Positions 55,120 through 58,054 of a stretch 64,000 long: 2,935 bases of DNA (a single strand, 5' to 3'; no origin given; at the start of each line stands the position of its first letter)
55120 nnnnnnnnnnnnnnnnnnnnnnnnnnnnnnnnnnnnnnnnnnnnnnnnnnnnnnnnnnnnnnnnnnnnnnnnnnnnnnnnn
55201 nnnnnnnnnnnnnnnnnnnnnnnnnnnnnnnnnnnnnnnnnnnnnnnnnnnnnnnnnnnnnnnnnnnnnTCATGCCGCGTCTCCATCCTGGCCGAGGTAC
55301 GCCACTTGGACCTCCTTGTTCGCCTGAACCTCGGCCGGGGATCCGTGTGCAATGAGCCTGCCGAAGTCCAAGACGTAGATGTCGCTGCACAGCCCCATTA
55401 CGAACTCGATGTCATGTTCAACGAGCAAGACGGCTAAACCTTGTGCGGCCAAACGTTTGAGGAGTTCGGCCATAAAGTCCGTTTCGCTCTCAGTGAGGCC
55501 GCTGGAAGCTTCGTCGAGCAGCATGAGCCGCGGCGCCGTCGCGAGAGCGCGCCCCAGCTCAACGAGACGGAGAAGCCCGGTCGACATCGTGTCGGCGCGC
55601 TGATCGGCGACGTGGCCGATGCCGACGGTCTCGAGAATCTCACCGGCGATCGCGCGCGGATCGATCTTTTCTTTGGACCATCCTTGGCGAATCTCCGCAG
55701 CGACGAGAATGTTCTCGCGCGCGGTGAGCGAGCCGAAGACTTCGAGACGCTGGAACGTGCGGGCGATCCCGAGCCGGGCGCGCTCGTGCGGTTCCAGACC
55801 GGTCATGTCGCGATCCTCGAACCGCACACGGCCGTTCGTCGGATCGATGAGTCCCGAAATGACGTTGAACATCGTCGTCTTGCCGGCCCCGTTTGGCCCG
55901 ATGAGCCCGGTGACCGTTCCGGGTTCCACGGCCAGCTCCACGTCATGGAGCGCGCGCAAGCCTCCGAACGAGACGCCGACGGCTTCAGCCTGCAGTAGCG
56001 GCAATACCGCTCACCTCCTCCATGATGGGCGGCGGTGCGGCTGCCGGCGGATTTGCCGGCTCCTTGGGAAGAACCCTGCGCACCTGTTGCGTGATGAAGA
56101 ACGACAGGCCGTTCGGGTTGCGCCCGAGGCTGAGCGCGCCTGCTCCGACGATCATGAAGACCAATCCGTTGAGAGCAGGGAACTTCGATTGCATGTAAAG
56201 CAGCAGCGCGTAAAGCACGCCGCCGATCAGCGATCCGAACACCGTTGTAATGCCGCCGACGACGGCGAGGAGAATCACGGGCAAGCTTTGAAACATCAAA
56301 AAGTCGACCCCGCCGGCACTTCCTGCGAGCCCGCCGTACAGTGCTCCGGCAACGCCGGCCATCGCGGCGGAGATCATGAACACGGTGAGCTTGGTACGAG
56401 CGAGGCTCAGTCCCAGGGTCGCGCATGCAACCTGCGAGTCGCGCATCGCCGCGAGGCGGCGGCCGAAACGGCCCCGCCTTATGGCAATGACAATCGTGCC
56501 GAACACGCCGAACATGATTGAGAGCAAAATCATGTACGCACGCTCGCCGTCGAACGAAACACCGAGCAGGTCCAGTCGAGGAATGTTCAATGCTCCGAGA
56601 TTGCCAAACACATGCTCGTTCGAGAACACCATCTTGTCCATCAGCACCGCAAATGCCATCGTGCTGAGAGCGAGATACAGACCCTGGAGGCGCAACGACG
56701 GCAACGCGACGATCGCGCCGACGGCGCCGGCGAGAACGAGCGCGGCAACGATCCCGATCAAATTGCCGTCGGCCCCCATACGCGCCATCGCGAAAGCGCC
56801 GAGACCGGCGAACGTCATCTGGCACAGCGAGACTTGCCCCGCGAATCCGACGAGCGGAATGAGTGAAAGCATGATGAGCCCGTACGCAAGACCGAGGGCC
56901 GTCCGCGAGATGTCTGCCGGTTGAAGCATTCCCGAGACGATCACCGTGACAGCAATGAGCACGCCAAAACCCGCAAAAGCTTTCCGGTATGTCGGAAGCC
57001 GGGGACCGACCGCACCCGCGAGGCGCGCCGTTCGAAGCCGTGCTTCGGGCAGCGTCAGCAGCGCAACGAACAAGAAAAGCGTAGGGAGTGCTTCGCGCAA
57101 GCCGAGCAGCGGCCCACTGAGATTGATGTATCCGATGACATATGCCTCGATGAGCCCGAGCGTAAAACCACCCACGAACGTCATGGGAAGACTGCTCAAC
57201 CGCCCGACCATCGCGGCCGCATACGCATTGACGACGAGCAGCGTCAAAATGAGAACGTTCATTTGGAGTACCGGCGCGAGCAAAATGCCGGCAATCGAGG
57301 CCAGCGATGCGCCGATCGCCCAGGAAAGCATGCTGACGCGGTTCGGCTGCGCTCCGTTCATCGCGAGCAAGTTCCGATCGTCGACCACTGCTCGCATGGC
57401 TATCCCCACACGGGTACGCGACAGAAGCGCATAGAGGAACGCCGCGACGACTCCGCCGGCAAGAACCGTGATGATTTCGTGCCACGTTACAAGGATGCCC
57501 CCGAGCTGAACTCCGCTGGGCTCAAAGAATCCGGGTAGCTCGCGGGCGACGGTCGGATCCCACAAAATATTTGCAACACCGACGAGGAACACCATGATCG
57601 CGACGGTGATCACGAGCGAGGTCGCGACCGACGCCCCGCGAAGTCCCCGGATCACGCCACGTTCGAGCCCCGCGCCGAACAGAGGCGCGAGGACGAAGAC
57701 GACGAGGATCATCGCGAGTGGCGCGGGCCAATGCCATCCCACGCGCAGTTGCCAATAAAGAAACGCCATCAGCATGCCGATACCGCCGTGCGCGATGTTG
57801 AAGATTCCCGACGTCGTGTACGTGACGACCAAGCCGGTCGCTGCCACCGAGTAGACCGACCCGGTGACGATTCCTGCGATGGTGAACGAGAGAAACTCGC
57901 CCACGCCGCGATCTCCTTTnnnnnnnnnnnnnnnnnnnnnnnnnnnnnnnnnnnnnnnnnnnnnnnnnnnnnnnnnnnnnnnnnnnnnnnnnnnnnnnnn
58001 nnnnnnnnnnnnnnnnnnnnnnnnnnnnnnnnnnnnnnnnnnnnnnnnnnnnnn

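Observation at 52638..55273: Truncated livF abutting an inserted surface-protein / Zn-ribbon membrane-protein gene pair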

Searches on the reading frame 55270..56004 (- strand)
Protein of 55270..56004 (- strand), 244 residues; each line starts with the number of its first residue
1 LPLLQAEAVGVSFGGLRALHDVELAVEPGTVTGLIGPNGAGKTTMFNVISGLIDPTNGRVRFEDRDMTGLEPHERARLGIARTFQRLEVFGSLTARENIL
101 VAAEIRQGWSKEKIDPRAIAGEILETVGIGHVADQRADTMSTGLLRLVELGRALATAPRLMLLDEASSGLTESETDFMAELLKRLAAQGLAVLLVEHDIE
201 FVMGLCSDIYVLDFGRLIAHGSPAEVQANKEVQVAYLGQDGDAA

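Call 4: search_protein_families(library=pfam, proteins=[window:55270-56004:-], max_evalue=0.01)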
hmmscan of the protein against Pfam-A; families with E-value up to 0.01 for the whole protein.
window:55270-56004:- (244 aa): 8 families
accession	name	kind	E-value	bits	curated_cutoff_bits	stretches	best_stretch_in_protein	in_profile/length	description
PF00005.33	ABC_tran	-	1.5e-30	107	25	1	19-167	1-136/137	ABC transporter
PF12399.14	BCA_ABC_TP_C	-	2.3e-10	40.3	25.5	1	216-240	1-25/27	Branched-chain amino acid ATP-binding cassette transporter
PF13304.12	AAA_21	-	4.4e-06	27.4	27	1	31-55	1-25/304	AAA domain, putative AbiEii toxin, Type IV TA system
PF13604.12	AAA_30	-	5.9e-06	26.6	27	0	25-60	14-49/191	AAA domain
PF13476.12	AAA_23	-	0.00024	22.2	27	1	15-53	6-43/201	AAA domain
PF02463.25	SMC_N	-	0.00085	19.2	40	0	22-188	18-191/220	RecF/RecN/SMC N terminal domain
PF13555.12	AAA_29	-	0.00094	19.3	27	1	21-62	14-54/61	P-loop containing region of AAA domain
PF13401.12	AAA_22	-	0.0024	18.6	27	0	34-195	10-121/130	AAA domain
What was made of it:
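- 55270..56004 (-): LivG-type ATPase (244 aa), intact, with His in the switch (VEHD). Pfam ABC_tran plus BCA_ABC_TP_C (call 4).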

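Call 53: search_protein_families(library=ncbifam, proteins=[window:55270-56004:-], max_evalue=0.00001)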
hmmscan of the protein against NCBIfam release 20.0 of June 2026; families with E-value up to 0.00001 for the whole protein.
window:55270-56004:- (244 aa): 178 families (the best 25 are shown)
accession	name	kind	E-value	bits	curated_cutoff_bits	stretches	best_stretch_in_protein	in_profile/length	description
TIGR03411.1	urea_trans_UrtD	equivalog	8.2e-59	199.2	304.1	1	3-239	2-242/242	urea ABC transporter ATP-binding protein UrtD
NF008449.1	PRK11300.1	equivalog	1.9e-57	194.5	362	1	2-239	4-254/255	high-affinity branched-chain amino acid ABC transporter ATP-binding protein LivG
TIGR04406.1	LPS_export_lptB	equivalog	2.9e-51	174.1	240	1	4-240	2-236/239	LPS export ABC transporter ATP-binding protein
NF008144.0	PRK10895.1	equivalog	3.7e-46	157.6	381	1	1-240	1-238/241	LPS export ABC transporter ATP-binding protein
TIGR01188.1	drrA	subfamily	1.7e-44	152.3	312.45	1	13-229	3-214/302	daunorubicin resistance ABC transporter, ATP-binding protein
TIGR03873.1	F420-0_ABC_ATP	hypoth_equivalog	8e-41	140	372.4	1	4-236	2-234/256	putative F420-0 ABC transporter ATP-binding protein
TIGR03410.1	urea_trans_UrtE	equivalog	8.6e-41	139.9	285.8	1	4-230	1-223/230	urea ABC transporter ATP-binding subunit UrtE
NF008442.0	PRK11288.1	equivalog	2.1e-36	125.3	689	1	2-230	6-235/504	L-arabinose ABC transporter ATP-binding protein AraG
NF047930.1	ABC_ATP_B6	equivalog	3e-36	125.1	670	1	5-234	4-231/510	putative B6 ABC transporter ATP-binding protein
TIGR03864.1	PQQ_ABC_ATP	hypoth_equivalog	8.3e-36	123.6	302.25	1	4-233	2-226/236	ABC transporter, ATP-binding subunit, PQQ-dependent alcohol dehydrogenase system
NF010068.0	PRK13548.1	equivalog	1.1e-34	119.7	261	1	3-236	5-240/261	heme ABC transporter ATP-binding protein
NF010069.0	PRK13549.1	equivalog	1.3e-34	119.5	699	1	3-230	5-234/513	xylose ABC transporter ATP-binding protein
NF008030.0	PRK10762.1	equivalog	2.6e-34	118.8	745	1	2-230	3-232/501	ribose ABC transporter ATP-binding protein RbsA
TIGR00968.1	3a0106s01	subfamily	3.2e-34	118.5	342.75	1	7-229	4-221/237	sulfate ABC transporter ATP-binding protein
TIGR03265.1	PhnT2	equivalog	6.2e-34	117.8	457.7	1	3-229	4-225/353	putative 2-aminoethylphosphonate ABC transporter ATP-binding protein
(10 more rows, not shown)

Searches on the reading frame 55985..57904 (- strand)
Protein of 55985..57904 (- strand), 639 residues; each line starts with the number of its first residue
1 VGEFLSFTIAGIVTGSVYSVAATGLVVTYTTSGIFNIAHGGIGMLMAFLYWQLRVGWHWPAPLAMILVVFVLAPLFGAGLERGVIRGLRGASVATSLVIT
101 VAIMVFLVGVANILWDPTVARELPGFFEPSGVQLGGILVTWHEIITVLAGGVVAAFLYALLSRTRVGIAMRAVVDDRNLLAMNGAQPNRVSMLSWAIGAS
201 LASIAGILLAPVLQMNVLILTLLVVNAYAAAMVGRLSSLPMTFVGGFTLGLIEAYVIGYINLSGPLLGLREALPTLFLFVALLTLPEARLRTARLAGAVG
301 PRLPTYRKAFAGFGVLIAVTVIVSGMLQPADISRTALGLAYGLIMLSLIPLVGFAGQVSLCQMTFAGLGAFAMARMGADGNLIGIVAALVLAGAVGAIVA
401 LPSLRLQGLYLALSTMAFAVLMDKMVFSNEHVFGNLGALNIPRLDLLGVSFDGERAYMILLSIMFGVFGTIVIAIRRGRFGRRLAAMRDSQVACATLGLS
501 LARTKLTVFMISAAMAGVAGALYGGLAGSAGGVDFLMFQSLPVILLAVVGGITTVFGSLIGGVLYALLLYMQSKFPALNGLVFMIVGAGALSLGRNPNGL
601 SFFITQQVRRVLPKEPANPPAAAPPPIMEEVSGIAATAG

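Call 4: search_protein_families(library=pfam, proteins=[window:55985-57904:-], max_evalue=0.01)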
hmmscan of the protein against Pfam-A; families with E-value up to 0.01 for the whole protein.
window:55985-57904:- (639 aa): 1 family
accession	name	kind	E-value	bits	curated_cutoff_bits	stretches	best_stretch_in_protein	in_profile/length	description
PF02653.21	BPD_transp_2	-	9.9e-44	149.9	26.8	2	9-275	3-262/269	Branched-chain amino acid transport system / permease component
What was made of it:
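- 55985..57904 (-): Fused LivH/LivM-type permease (639 aa). Pfam BPD_transp_2, two stretches (call 4).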

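Call 53: search_protein_families(library=ncbifam, proteins=[window:55985-57904:-], max_evalue=0.00001)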
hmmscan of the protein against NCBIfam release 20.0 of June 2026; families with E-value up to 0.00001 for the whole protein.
window:55985-57904:- (639 aa): 6 families
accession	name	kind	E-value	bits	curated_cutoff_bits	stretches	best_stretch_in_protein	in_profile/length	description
TIGR03409.1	urea_trans_UrtB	equivalog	1.1e-28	100.7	250.3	1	8-256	4-257/291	urea ABC transporter permease subunit UrtB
TIGR03408.1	urea_trans_UrtC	equivalog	8.1e-22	78.3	296.2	1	383-569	90-280/313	urea ABC transporter permease subunit UrtC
TIGR03622.1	urea_t_UrtB_arc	equivalog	4.1e-18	65.7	374.25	1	19-271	15-260/284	urea ABC transporter, permease protein UrtB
NF008011.0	PRK10740.1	equivalog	2.2e-15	57.1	379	1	4-261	8-276/308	high-affinity branched-chain amino acid ABC transporter permease LivH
NF008450.0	PRK11301.1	subfamily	7.1e-15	55.3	366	1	445-583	249-390/418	high-affinity branched-chain amino acid ABC transporter permease LivM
TIGR03727.1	urea_t_UrtC_arc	equivalog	7.8e-14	51.3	575.55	1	288-587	10-323/369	urea ABC transporter, permease protein UrtC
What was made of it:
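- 55985..57904 (-): NCBIfam UrtB/UrtC and LivH/LivM models match the two halves (call 53).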
